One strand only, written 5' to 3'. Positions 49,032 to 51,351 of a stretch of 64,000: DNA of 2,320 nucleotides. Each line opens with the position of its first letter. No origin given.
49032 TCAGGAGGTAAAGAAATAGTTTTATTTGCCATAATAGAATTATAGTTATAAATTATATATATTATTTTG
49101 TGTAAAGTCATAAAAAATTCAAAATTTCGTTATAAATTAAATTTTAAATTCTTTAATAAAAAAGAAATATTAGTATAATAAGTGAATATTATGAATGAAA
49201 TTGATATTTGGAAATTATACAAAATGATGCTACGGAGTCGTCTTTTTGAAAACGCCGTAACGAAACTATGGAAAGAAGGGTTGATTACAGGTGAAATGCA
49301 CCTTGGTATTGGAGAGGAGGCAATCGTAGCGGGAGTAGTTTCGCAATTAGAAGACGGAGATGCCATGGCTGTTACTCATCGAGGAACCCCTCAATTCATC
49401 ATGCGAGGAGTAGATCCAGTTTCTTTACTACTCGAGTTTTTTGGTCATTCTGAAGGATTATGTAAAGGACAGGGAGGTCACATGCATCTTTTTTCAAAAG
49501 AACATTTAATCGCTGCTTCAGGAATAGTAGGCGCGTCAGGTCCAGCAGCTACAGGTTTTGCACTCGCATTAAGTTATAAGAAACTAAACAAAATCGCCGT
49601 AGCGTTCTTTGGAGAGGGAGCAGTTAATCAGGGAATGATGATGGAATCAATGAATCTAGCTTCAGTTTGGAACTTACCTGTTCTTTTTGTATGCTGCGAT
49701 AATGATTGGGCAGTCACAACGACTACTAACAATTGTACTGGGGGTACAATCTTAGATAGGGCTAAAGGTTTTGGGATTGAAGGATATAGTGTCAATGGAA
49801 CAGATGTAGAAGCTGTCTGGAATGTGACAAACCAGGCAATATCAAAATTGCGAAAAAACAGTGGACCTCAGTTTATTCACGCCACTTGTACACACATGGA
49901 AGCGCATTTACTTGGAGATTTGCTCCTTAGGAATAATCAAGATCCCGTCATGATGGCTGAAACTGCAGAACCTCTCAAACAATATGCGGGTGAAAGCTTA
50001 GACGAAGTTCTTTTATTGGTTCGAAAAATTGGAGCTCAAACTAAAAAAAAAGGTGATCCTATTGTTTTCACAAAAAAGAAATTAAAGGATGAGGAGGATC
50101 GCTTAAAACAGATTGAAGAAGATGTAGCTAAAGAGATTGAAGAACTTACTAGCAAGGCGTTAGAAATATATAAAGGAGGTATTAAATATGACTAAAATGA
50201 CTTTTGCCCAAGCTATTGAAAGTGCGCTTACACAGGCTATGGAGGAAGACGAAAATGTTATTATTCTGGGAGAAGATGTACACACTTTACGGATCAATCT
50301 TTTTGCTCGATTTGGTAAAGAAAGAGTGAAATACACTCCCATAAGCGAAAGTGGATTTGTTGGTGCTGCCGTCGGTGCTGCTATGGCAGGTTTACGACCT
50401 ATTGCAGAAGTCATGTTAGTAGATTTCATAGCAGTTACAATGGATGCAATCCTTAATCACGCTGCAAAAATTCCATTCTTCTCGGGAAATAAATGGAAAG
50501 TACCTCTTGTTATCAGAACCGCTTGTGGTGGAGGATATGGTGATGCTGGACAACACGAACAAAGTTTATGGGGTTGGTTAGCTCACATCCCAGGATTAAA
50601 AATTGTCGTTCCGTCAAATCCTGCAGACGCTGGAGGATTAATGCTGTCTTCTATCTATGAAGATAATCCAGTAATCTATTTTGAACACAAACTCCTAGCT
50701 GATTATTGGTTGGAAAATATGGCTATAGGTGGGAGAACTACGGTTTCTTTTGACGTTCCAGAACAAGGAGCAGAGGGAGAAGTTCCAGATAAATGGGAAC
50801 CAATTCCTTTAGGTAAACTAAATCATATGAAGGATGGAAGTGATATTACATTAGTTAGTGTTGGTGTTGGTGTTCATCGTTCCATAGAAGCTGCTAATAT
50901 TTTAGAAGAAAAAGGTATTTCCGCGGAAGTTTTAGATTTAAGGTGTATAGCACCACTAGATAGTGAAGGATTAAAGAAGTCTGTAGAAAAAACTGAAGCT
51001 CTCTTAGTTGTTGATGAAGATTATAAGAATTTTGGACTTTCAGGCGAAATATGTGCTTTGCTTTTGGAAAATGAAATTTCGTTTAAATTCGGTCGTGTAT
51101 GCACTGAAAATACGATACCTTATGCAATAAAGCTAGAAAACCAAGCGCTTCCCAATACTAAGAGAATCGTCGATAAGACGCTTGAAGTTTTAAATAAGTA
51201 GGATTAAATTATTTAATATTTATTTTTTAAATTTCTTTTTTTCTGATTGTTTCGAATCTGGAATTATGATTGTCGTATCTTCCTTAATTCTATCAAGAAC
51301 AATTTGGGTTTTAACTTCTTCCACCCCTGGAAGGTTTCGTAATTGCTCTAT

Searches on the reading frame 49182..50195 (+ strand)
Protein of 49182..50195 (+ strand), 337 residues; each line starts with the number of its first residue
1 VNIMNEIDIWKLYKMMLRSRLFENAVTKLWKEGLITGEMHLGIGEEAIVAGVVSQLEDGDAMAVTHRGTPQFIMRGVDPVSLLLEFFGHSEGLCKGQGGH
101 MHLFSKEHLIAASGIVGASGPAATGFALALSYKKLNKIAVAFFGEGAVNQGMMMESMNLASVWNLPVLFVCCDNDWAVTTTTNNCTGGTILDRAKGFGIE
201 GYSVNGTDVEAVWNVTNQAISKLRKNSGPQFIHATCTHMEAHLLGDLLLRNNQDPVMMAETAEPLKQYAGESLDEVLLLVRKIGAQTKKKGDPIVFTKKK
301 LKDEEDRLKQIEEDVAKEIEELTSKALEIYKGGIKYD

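Call 80: search_protein_families(library=pfam, proteins=[window:49182-50195:+], max_evalue=0.0001)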
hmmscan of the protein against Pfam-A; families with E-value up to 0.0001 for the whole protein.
window:49182-50195:+ (337 aa): 3 families
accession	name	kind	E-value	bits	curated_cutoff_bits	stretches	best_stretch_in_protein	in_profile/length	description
PF00676.26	E1_dh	-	3.9e-51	174.2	22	1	14-246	2-234/300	Dehydrogenase E1 component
PF13292.11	DXP_synthase_N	-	8.8e-07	28.9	21.2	1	111-181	108-178/274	1-deoxy-D-xylulose-5-phosphate synthase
PF02775.26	TPP_enzyme_C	-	1.4e-05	25.4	21.9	1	108-182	20-90/151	Thiamine pyrophosphate enzyme, C-terminal TPP binding domain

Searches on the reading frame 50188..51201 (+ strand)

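Call 80: search_protein_families(library=pfam, proteins=[window:50188-51201:+], max_evalue=0.0001)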
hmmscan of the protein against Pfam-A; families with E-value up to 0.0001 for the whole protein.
window:50188-51201:+ (337 aa): 3 families
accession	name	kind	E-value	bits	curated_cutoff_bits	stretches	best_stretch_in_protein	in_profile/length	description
PF02779.29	Transket_pyr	-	1.4e-29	103.4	27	1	3-170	2-171/174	Transketolase, pyrimidine binding domain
PF02780.25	Transketolase_C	-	5.6e-29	101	25.9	1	209-327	1-124/124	Transketolase, C-terminal domain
PF22613.1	Transketolase_C_1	-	8.1e-05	23.2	27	0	214-305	8-85/113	Transketolase-like TK C-terminal domain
